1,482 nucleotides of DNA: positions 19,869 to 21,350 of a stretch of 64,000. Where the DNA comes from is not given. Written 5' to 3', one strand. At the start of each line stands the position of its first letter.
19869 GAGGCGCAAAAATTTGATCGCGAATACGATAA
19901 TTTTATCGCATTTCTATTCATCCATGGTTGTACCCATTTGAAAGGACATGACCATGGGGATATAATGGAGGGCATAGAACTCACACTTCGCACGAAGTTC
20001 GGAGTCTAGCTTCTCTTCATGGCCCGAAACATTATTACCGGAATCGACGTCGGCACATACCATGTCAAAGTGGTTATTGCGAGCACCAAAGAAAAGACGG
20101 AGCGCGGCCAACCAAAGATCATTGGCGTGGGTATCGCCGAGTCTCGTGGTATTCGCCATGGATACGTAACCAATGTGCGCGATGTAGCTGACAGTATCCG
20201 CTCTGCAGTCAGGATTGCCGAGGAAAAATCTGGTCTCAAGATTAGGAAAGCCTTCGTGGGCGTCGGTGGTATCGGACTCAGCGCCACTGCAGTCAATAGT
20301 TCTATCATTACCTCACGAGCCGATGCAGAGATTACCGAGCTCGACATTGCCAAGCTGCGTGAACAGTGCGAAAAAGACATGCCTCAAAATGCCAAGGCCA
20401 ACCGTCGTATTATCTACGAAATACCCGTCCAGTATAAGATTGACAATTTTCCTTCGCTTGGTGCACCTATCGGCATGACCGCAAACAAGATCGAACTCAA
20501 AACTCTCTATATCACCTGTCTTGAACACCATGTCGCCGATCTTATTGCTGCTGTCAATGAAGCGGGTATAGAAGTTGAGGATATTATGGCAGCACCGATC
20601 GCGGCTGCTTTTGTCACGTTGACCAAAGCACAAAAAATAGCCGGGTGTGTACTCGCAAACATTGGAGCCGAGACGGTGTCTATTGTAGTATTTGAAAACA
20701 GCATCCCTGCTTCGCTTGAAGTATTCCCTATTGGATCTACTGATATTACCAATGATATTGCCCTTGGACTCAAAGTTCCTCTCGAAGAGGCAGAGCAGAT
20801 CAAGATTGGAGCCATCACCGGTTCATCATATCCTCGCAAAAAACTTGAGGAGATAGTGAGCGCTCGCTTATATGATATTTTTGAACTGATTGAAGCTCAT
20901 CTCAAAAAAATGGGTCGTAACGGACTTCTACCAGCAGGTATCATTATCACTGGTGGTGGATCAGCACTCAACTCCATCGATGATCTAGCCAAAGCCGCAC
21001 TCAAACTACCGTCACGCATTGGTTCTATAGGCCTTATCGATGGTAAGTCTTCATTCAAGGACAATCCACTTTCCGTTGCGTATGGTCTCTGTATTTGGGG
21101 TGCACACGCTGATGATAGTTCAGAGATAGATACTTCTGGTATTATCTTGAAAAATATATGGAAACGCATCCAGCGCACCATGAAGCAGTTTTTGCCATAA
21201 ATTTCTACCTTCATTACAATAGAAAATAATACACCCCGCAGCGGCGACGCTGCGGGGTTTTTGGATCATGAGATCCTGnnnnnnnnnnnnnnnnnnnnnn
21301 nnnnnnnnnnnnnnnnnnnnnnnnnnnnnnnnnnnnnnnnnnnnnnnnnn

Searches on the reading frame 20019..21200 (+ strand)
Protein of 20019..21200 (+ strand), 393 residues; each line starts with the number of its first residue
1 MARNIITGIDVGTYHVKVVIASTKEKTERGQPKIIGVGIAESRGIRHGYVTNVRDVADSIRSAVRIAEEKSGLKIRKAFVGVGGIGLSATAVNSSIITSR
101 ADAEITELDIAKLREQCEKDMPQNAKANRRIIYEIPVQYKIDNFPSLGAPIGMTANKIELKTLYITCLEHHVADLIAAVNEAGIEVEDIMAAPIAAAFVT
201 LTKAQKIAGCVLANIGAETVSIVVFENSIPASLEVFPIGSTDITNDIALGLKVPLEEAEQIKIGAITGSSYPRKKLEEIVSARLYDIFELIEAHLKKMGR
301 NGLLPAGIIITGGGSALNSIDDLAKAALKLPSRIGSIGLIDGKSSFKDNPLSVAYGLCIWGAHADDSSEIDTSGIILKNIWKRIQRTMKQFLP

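Call 3: search_protein_families(library=pfam, proteins=[window:20019-21200:+], max_evalue=1)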
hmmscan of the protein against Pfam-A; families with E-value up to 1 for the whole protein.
window:20019-21200:+ (393 aa): 4 families
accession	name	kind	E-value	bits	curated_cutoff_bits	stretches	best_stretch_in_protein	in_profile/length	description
PF14450.12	FtsA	-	4.2e-22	79.3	31.8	2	211-343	1-114/127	Cell division protein FtsA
PF02491.25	SHS2_FTSA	-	1.5e-10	41.7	25.4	1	91-166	6-79/79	SHS2 domain inserted in FTSA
PF11104.14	PilM_2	-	1.4e-07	31.2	27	1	8-334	1-304/340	Type IV pilus assembly protein PilM;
PF06723.19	MreB_Mbl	-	0.031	13.5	27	1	275-335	241-304/327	MreB/Mbl protein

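Call 59: find_related_loci(query=window:20019-21197:+, collection=metagenome_contigs, flank=6000)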
Query window:20019-21197:+ (393 aa) in metagenome_contigs; peptide patterns used: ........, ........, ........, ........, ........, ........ (x = any residue, [..] = any of these).
297 stretches matched a pattern; 75 encode a relative of the query (tblastn E <= 1e-3); 74 distinct loci.
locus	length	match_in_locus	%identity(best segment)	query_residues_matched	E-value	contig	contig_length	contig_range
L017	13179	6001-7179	88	1-393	0e+0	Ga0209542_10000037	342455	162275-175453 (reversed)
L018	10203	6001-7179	83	1-393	0e+0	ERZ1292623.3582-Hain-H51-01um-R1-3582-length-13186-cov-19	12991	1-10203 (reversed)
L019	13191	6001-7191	74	1-393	0e+0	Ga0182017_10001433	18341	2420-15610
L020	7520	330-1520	74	1-393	0e+0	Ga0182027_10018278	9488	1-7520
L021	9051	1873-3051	73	1-393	0e+0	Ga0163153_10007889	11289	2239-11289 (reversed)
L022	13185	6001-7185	72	1-393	0e+0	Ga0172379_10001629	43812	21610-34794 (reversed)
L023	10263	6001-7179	72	1-393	0e+0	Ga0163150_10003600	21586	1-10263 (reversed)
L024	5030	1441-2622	69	1-393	1e-175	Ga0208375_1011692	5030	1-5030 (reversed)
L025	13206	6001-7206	64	1-393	2e-171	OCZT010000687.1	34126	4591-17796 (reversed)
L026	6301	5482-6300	90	1-273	2e-165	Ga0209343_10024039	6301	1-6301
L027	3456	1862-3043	67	1-393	2e-164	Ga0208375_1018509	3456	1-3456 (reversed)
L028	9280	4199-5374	58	1-393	3e-149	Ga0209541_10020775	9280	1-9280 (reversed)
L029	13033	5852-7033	59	1-393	1e-146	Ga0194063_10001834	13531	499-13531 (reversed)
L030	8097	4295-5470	56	1-393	8e-147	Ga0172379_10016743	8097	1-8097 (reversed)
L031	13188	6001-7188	58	1-393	3e-146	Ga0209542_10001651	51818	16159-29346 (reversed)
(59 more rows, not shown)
